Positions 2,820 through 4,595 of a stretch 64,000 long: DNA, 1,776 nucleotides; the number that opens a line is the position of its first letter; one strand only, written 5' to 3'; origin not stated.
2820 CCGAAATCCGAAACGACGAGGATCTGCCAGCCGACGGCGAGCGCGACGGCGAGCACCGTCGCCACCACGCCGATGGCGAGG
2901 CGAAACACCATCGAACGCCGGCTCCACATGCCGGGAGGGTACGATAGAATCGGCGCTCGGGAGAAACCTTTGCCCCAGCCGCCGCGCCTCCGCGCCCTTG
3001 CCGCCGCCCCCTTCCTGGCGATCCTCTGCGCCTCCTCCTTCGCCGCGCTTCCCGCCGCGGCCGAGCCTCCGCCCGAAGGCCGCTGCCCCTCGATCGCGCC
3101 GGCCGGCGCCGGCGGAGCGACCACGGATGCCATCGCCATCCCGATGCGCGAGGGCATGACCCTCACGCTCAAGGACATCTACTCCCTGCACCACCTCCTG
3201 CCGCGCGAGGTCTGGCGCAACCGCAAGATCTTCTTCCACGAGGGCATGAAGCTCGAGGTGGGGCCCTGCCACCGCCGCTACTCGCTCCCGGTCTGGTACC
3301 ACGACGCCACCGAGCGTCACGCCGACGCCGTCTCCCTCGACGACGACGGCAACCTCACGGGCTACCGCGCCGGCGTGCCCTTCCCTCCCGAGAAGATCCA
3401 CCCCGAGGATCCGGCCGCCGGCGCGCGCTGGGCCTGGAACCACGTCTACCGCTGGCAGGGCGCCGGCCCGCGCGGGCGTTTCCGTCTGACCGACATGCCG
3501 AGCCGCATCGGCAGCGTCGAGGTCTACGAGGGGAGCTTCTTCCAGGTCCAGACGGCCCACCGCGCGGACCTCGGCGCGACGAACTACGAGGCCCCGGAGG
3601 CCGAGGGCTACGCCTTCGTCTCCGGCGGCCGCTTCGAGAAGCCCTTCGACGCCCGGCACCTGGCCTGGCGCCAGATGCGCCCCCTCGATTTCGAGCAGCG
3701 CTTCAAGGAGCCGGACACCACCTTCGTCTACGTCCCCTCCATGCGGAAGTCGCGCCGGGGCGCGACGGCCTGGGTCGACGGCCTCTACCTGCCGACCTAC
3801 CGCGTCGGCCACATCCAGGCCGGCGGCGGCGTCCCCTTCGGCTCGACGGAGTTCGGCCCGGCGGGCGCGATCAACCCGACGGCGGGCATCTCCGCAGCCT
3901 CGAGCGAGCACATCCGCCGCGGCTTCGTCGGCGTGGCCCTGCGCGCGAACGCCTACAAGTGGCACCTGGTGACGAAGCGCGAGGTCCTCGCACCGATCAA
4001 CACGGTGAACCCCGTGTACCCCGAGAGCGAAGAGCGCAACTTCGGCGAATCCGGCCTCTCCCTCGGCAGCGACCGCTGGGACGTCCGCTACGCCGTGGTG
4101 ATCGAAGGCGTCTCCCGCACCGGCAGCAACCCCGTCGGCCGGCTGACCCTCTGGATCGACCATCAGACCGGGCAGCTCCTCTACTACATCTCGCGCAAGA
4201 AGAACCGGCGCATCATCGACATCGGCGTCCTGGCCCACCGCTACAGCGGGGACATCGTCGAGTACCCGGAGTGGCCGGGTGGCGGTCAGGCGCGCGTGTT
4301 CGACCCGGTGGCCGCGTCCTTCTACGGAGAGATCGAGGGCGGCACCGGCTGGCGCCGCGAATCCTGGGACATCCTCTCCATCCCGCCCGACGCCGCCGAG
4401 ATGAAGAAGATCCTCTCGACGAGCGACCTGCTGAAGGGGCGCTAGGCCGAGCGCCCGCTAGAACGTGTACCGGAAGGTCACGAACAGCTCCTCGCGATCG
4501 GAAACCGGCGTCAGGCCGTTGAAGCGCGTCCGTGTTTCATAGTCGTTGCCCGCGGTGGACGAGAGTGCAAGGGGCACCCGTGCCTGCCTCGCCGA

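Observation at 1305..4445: One DUF1329 partner for three barrels, head-to-head with a sensor-less two-component system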

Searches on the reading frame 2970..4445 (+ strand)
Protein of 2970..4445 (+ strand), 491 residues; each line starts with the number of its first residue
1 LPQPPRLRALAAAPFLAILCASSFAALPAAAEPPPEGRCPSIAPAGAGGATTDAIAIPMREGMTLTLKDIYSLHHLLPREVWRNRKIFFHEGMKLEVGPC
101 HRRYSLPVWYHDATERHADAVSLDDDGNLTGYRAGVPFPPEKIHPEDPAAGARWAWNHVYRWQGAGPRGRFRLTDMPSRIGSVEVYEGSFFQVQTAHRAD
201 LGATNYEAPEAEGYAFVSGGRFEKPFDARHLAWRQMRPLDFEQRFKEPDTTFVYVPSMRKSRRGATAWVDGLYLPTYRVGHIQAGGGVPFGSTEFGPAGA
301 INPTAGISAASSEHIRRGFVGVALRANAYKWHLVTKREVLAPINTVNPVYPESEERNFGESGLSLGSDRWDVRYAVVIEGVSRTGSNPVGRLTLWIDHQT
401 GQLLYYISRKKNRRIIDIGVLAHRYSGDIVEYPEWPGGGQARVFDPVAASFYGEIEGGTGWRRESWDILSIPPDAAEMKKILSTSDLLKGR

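Call 9: search_protein_families(library=pfam, proteins=[window:2970-4445:+], max_evalue=0.01)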
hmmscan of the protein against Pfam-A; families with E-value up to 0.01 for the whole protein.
window:2970-4445:+ (491 aa): 1 family
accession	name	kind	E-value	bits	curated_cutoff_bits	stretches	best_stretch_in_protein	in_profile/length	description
PF07044.18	DUF1329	-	1.9e-26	93.6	23.1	2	92-270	27-192/368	Protein of unknown function (DUF1329)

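Call 22: find_homologous_proteins(query=window:2970-4445:+, max_evalue=0.00001)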
Query window:2970-4445:+ (491 aa): 713 proteins with E <= 0.00001 among 8000 candidates; the best 120 are listed.
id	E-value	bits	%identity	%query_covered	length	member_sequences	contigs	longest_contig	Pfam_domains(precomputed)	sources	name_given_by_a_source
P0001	0.0e+0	1148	100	100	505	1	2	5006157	PF07044.18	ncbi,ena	-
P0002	2.6e-267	906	78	100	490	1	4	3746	PF07044.18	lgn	-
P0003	7.1e-250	848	76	95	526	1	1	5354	PF07044.18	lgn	-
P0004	2.0e-244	830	75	93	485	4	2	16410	PF07044.18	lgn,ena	-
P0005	1.1e-240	818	73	93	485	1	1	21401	PF07044.18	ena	-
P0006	8.6e-238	808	73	95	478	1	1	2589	PF07044.18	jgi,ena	-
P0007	9.7e-236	802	70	93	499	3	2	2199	PF07044.18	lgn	-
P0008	2.3e-234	797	72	94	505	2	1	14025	PF07044.18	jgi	-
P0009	4.4e-233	793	71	94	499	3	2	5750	PF07044.18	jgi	jgi:hypothetical protein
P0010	8.5e-231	785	70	92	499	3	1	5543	PF07044.18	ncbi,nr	ncbi:MAG: DUF1329 domain-containing protein, partial [Deltaproteobacteria bacterium]|nr:DUF1329 doma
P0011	3.6e-229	780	69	94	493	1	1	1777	PF07044.18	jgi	-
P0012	3.4e-227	773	69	92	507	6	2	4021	PF07044.18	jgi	-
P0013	2.3e-222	757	69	94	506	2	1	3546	PF07044.18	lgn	-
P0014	1.3e-208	712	65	92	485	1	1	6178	PF07044.18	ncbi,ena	-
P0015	2.5e-185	635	56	97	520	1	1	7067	PF07044.18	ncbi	-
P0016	3.9e-185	635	58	94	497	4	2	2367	PF07044.18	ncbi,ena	-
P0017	4.6e-181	621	55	100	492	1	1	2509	PF07044.18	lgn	-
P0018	1.3e-179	616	57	94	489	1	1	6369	PF07044.18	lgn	-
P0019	4.7e-179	614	57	93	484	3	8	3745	PF07044.18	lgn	-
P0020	7.7e-178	610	55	93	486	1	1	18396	PF07044.18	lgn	-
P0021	1.4e-177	610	58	92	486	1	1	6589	PF07044.18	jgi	jgi:hypothetical protein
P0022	3.8e-177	608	56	93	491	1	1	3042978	PF07044.18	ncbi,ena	-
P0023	2.3e-176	606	57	93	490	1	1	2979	PF07044.18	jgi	jgi:hypothetical protein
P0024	3.6e-176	605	57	93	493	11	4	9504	PF07044.18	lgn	-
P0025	9.4e-176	604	57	93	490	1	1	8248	PF07044.18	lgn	-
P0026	9.8e-176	604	55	92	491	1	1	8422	PF07044.18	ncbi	-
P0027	1.9e-175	603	57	93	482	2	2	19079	PF07044.18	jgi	jgi:hypothetical protein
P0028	2.8e-175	602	58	93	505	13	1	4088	PF07044.18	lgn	-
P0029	2.8e-175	602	57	94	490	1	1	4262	PF07044.18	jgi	-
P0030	4.4e-175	601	54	100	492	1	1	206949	PF07044.18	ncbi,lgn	-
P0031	6.0e-175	601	56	93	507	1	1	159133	PF07044.18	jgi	-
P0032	6.9e-175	601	57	92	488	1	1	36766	PF07044.18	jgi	-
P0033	7.0e-175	601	57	92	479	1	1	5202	PF07044.18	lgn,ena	-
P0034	1.3e-174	600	56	93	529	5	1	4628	PF07044.18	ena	-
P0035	3.4e-174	598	55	92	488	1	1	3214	PF07044.18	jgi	jgi:hypothetical protein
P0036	3.5e-174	598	56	98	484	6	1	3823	PF07044.18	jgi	jgi:hypothetical protein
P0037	8.0e-174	597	55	100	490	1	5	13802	PF07044.18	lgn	-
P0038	1.5e-173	596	56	93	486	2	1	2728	PF07044.18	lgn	-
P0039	1.9e-173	596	57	93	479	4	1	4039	PF07044.18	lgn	-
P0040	2.8e-173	595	55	93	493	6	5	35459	PF07044.18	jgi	jgi:hypothetical protein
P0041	3.6e-173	595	54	93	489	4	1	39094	PF07044.18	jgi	jgi:hypothetical protein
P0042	4.2e-173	595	56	93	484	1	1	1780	PF07044.18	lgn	-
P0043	7.6e-173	594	54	100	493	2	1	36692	PF07044.18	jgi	jgi:Protein of unknown function (DUF1329)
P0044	8.1e-173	594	56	93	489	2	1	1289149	PF07044.18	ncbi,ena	-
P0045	1.0e-172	594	54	98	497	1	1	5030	PF07044.18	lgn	-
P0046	2.9e-172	592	55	97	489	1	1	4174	PF07044.18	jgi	jgi:hypothetical protein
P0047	5.2e-171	588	55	94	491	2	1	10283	PF07044.18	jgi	jgi:hypothetical protein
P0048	5.8e-171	588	55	98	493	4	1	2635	PF07044.18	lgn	-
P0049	6.2e-171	588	55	93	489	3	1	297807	PF07044.18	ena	-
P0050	1.3e-170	587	55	96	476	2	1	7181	PF07044.18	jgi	jgi:hypothetical protein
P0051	1.8e-170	586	56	93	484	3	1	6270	PF07044.18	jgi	jgi:hypothetical protein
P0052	2.4e-170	586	57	93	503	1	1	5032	PF07044.18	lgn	-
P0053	3.4e-170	585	55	95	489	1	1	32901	PF07044.18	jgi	jgi:hypothetical protein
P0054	4.8e-170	585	55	93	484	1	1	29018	PF07044.18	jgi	jgi:hypothetical protein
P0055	7.6e-170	584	56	94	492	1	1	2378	PF07044.18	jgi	jgi:hypothetical protein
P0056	8.1e-170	584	56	92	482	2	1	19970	PF07044.18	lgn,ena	-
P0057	9.2e-170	584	55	93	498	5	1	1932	PF07044.18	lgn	-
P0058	9.8e-170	584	53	96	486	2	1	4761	PF07044.18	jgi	-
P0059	1.1e-169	584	53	98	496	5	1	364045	PF07044.18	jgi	jgi:hypothetical protein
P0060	1.3e-169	583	55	93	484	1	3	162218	PF07044.18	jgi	jgi:hypothetical protein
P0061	1.9e-169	583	54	94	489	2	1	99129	PF07044.18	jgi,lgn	-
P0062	1.9e-169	583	54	93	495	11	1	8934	PF07044.18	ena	-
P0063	2.0e-169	583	54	96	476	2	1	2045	PF07044.18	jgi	jgi:hypothetical protein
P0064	2.2e-169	583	54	95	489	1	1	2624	PF07044.18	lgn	-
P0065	3.6e-169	582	54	94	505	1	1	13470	PF07044.18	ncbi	-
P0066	3.9e-169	582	56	93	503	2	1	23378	PF07044.18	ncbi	-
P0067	4.2e-169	582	54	93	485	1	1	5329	PF07044.18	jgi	-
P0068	5.1e-169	581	54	93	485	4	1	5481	PF07044.18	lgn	-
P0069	6.3e-169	581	54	91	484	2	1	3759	PF07044.18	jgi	jgi:hypothetical protein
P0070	7.6e-169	581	54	93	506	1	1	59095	PF07044.18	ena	-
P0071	7.7e-169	581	55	98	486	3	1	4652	PF07044.18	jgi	jgi:hypothetical protein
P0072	1.0e-168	580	53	97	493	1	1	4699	PF07044.18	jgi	jgi:hypothetical protein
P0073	1.2e-168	580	55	92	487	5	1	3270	PF07044.18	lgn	-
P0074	1.3e-168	580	56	91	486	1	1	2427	PF07044.18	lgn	-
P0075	1.5e-168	580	55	92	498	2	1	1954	PF07044.18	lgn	-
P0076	1.9e-168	580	54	93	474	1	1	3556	PF07044.18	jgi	jgi:hypothetical protein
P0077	1.9e-168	580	54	97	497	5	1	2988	PF07044.18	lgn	-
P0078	2.0e-168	579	54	93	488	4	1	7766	PF07044.18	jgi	jgi:hypothetical protein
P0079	2.4e-168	579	54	93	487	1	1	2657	PF07044.18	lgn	-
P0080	2.4e-168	579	56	92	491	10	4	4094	PF07044.18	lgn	-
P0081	2.9e-168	579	53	93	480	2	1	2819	PF07044.18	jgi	jgi:hypothetical protein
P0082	3.0e-168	579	54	95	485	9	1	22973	PF07044.18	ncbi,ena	-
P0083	3.1e-168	579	54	97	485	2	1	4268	PF07044.18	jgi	jgi:hypothetical protein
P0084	3.3e-168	579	52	93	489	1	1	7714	PF07044.18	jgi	-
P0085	3.9e-168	578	55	93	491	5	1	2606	PF07044.18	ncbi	-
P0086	3.9e-168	578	53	93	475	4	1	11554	PF07044.18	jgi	jgi:hypothetical protein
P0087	4.0e-168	578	56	92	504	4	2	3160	PF07044.18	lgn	-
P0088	6.3e-168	578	53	93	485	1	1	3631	PF07044.18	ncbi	-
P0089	7.2e-168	578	53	94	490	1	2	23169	PF07044.18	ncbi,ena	-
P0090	7.8e-168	577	53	99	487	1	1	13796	PF07044.18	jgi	-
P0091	9.0e-168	577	53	93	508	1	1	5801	PF07044.18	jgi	-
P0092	9.5e-168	577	56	93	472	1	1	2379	PF07044.18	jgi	jgi:hypothetical protein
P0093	9.6e-168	577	54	95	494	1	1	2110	PF07044.18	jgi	jgi:hypothetical protein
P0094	1.4e-167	577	54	92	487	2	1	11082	PF07044.18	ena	-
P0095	2.0e-167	576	53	94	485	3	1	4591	PF07044.18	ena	-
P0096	3.3e-167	575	54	96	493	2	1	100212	PF07044.18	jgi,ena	jgi:hypothetical protein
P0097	4.4e-167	575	54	98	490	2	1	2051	PF07044.18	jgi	jgi:hypothetical protein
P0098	4.7e-167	575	53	97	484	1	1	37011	PF07044.18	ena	-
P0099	5.7e-167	575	55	94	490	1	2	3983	PF07044.18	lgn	-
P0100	9.0e-167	574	54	93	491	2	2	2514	PF07044.18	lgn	-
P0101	9.2e-167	574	54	94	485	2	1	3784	PF07044.18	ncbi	ncbi:MAG: DUF1329 domain-containing protein [Myxococcota bacterium]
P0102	9.7e-167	574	56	95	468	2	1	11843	PF07044.18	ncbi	ncbi:MAG: hypothetical protein DCC71_18625, partial [Proteobacteria bacterium]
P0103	9.9e-167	574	55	92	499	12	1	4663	PF07044.18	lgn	-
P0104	1.1e-166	574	52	94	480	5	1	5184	PF07044.18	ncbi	-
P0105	1.2e-166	574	55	92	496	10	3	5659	PF07044.18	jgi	jgi:hypothetical protein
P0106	1.3e-166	573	54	93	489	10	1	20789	PF07044.18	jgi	jgi:hypothetical protein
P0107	1.4e-166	573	54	94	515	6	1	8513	PF07044.18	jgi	jgi:hypothetical protein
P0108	1.9e-166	573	52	93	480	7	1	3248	PF07044.18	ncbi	-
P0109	2.0e-166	573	53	97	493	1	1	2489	PF07044.18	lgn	-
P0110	2.0e-166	573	53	97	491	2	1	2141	PF07044.18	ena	-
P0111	2.4e-166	573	53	93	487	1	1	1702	PF07044.18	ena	-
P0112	3.5e-166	572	55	93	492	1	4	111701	PF07044.18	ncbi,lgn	-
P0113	4.9e-166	572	54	93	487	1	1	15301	PF07044.18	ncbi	-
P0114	5.5e-166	571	54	93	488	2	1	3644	PF07044.18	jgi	jgi:hypothetical protein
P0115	9.3e-166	571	53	97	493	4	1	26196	PF07044.18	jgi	-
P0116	1.0e-165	570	51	97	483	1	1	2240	PF07044.18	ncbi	-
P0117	1.2e-165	570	52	93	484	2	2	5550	PF07044.18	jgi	-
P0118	1.3e-165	570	52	94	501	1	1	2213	PF07044.18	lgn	-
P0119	1.5e-165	570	53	93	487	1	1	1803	PF07044.18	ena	-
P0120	1.8e-165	570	51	99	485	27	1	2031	PF07044.18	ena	-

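Call 23: find_encoding_contigs(protein=P0001, flank=10000, max_places=3)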
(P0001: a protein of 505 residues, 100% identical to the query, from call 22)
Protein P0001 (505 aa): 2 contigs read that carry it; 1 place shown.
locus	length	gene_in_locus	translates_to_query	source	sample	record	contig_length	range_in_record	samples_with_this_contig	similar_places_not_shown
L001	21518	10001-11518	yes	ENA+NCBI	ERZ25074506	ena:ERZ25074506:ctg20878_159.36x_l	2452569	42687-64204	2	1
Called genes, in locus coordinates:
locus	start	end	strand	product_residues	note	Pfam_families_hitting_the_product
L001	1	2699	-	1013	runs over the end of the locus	PF04879:Molybdop_Fe4S4, PF12838:Fer4_7 (faint), PF13183:Fer4_8 (faint), PF00384:Molybdopterin, PF01568:Molydop_binding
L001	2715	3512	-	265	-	PF02085:Cytochrom_CIII (faint), PF22113:Mtrc-MtrF_II-IV_dom (faint), PF14522:Cytochrome_C7 (weak)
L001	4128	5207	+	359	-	PF02771:Acyl-CoA_dh_N, PF02770:Acyl-CoA_dh_M, PF00441:Acyl-CoA_dh_1, PF08028:Acyl-CoA_dh_2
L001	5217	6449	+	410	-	PF02771:Acyl-CoA_dh_N (weak), PF02770:Acyl-CoA_dh_M, PF00441:Acyl-CoA_dh_1, PF08028:Acyl-CoA_dh_2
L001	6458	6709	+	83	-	PF03966:Trm112p (faint)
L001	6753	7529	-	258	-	PF09754:PAC2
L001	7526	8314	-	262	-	PF01936:NYN, PF12872:OST-HTH (faint)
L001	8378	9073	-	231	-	PF00072:Response_reg, PF00486:Trans_reg_C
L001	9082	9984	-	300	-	PF00512:HisKA, PF02518:HATPase_c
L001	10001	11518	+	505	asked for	PF07044:DUF1329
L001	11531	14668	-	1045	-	PF06980:DUF1302 (weak)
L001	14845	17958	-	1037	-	PF06980:DUF1302 (weak)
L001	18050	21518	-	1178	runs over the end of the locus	PF06980:DUF1302 (weak)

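Call 24: find_encoding_contigs(protein=P0005, flank=10000, max_places=2)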
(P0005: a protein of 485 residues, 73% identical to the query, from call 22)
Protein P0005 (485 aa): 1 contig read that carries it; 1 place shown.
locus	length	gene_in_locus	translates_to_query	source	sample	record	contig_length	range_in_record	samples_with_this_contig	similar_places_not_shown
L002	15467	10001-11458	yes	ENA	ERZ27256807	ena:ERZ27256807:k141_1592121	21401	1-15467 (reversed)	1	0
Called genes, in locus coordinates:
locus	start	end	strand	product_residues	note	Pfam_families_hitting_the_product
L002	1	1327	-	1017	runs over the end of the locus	PF04879:Molybdop_Fe4S4, PF13183:Fer4_8 (faint), PF00384:Molybdopterin, PF01568:Molydop_binding, PF12838:Fer4_7 (weak)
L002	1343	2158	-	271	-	PF02085:Cytochrom_CIII (faint), PF14522:Cytochrome_C7 (weak)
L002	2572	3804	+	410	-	PF00108:Thiolase_N, PF22691:Thiolase_C_1 (faint), PF02803:Thiolase_C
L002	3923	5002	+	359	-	PF02771:Acyl-CoA_dh_N, PF02770:Acyl-CoA_dh_M, PF00441:Acyl-CoA_dh_1, PF08028:Acyl-CoA_dh_2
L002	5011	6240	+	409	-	PF02771:Acyl-CoA_dh_N, PF02770:Acyl-CoA_dh_M, PF00441:Acyl-CoA_dh_1, PF08028:Acyl-CoA_dh_2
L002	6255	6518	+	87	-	-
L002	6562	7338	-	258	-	PF09754:PAC2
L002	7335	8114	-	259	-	PF01936:NYN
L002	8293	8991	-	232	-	PF00072:Response_reg, PF00486:Trans_reg_C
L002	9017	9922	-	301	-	PF00512:HisKA, PF02518:HATPase_c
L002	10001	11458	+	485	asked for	PF07044:DUF1329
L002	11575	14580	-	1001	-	PF06980:DUF1302 (weak)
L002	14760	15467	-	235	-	?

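Call 25: find_encoding_contigs(protein=P0004, flank=10000, max_places=2)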
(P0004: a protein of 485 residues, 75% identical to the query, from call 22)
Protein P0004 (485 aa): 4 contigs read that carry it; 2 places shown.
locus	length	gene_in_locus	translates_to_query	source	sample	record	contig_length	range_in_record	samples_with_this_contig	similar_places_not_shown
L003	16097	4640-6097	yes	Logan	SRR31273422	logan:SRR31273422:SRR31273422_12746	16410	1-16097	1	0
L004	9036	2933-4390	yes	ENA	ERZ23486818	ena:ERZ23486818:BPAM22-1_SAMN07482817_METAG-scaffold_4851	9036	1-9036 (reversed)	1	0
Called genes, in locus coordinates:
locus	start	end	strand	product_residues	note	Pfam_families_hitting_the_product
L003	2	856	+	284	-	?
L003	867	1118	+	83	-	PF03966:Trm112p (weak)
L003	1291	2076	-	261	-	PF09754:PAC2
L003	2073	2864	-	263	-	PF01936:NYN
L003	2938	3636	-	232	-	PF00072:Response_reg, PF00486:Trans_reg_C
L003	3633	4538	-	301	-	PF00512:HisKA, PF02518:HATPase_c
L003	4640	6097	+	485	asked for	PF07044:DUF1329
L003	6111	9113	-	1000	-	PF06980:DUF1302 (weak)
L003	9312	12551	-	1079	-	PF06980:DUF1302 (weak)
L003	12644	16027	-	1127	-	PF06980:DUF1302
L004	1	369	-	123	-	?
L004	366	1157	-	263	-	PF01936:NYN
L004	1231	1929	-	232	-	PF00072:Response_reg, PF00486:Trans_reg_C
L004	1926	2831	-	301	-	PF00512:HisKA, PF02518:HATPase_c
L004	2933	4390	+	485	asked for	PF07044:DUF1329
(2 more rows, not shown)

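Call 26: find_encoding_contigs(protein=P0022, flank=10000, max_places=2)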
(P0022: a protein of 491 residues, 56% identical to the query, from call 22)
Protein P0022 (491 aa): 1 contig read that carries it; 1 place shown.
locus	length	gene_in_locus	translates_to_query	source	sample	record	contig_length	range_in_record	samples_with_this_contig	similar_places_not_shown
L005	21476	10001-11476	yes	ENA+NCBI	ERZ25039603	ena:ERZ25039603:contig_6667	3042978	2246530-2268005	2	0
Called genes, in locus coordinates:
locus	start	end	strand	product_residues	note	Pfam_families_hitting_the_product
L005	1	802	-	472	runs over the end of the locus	PF02817:E3_binding, PF00561:Abhydrolase_1, PF12146:Hydrolase_4, PF12697:Abhydrolase_6, PF01050:MannoseP_isomer, PF07883:Cupin_2 (weak)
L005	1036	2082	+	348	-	PF00676:E1_dh, PF02775:TPP_enzyme_C (weak)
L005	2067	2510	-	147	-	-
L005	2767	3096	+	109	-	PF02780:Transketolase_C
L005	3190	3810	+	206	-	PF00108:Thiolase_N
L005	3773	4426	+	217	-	PF00108:Thiolase_N (faint), PF02803:Thiolase_C, PF22691:Thiolase_C_1 (faint)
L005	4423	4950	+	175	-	PF02771:Acyl-CoA_dh_N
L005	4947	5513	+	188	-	PF00441:Acyl-CoA_dh_1, PF08028:Acyl-CoA_dh_2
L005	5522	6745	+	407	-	PF02771:Acyl-CoA_dh_N, PF02770:Acyl-CoA_dh_M, PF00441:Acyl-CoA_dh_1, PF08028:Acyl-CoA_dh_2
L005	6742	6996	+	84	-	PF03966:Trm112p (faint)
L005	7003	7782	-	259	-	PF09754:PAC2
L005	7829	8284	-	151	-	PF00571:CBS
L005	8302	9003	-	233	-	PF00072:Response_reg, PF00486:Trans_reg_C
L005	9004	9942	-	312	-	PF00512:HisKA, PF02518:HATPase_c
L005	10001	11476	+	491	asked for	PF07044:DUF1329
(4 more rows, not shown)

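Call 28: find_related_loci(query=A1, collection=genome_contigs, flank=10000)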
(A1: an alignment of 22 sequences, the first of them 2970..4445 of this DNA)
Query A1 (491 aa) in genome_contigs; peptide patterns used: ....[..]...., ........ (x = any residue, [..] = any of these).
129 stretches matched a pattern; 92 encode a relative of the query (tblastn E <= 1e-3); the best 80 are kept; 80 distinct loci.
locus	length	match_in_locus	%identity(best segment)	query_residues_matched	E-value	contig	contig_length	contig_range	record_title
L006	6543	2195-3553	70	37-489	0e+0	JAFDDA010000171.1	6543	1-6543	MAG: Deltaproteobacteria bacterium isolate Meg19_02_Bin_151 Meg19_02_Bin_151_scaffold_26080, whole genome shotgun sequen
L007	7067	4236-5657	56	18-491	3e-177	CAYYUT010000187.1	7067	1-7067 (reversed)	MAG TPA_asm: uncultured Spirochaetales bacterium isolate SRP128890_co1_10 genome assembly, contig: NODE_14646_length_706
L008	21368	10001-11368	59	36-491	9e-174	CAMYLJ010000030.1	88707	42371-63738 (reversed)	MAG: uncultured delta proteobacterium isolate FCS_M_Myxococcota_02 genome assembly, contig: scaffold_475, whole genome s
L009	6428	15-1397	57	34-491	3e-173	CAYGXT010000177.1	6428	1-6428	MAG TPA_asm: uncultured Myxococcaceae bacterium isolate ERP119294_co1_426 genome assembly, contig: NODE_18207_length_642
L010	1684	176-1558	58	32-491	0e+0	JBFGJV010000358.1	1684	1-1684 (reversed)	MAG: Myxococcota bacterium isolate Mix_sand03.2021.01.D.30 k141_2524814_length_1684_cov_15.0000, whole genome shotgun se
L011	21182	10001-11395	57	28-491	8e-171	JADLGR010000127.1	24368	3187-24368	MAG: Deltaproteobacteria bacterium isolate SJ448 c_000000263701, whole genome shotgun sequence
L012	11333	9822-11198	58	34-491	9e-171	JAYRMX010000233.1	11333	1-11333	MAG: Myxococcota bacterium isolate XM2_XAASGE4bin.13 k141_794039, whole genome shotgun sequence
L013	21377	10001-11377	56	36-491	2e-170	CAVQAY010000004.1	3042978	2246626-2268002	MAG: uncultured delta proteobacterium isolate MFD09964.bin.1.374 genome assembly, contig: contig_6667, whole genome shot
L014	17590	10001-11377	57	34-491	1e-169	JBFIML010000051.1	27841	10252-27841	MAG: Myxococcota bacterium isolate Mix_sand12.2021.10.G.3 k141_649695_length_27841_cov_39.6308, whole genome shotgun seq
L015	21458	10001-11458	54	2-490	3e-168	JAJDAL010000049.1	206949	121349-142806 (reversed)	MAG: Deltaproteobacteria bacterium isolate OFTM280 OFTM280_48, whole genome shotgun sequence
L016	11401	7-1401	56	26-490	1e-166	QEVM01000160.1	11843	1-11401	MAG: Proteobacteria bacterium isolate PRO3 J3_scaffold_4398, whole genome shotgun sequence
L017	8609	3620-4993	56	30-487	3e-165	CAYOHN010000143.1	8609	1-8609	MAG TPA_asm: uncultured Spirochaetales bacterium isolate SRP141376_co3_98 genome assembly, contig: NODE_22192_length_860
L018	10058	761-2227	54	8-491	1e-164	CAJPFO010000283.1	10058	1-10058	Myxococcaceae bacterium genome assembly, contig: CONTIG_283, whole genome shotgun sequence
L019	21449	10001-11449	53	4-487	1e-163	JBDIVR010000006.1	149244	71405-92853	MAG: Myxococcota bacterium isolate Bin_18 NODE_79_length_149244_cov_8.925455, whole genome shotgun sequence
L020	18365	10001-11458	52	2-487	5e-163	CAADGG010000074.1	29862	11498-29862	uncultured proteobacterium isolate PRO3.fa.gz genome assembly, contig: k127_93663, whole genome shotgun sequence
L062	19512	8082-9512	50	14-491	2e-147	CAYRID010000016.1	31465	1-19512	MAG TPA_asm: uncultured Geobacter sp. isolate binchicken_co235_14 genome assembly, contig: NODE_3404_length_31465_cov_6.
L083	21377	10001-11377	40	23-489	9e-93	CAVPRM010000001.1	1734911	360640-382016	MAG: uncultured delta proteobacterium isolate MFD10007.bin.2.43 genome assembly, contig: contig_17318, whole genome shot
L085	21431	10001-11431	39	34-487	2e-81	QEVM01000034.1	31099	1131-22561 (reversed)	MAG: Proteobacteria bacterium isolate PRO3 J3_scaffold_1137, whole genome shotgun sequence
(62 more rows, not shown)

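Call 46: search_protein_families(library=ncbifam, proteins=[window:2970-4445:+], max_evalue=0.001)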
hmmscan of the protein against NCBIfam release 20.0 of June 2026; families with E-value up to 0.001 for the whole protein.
window:2970-4445:+ (491 aa): 0 families
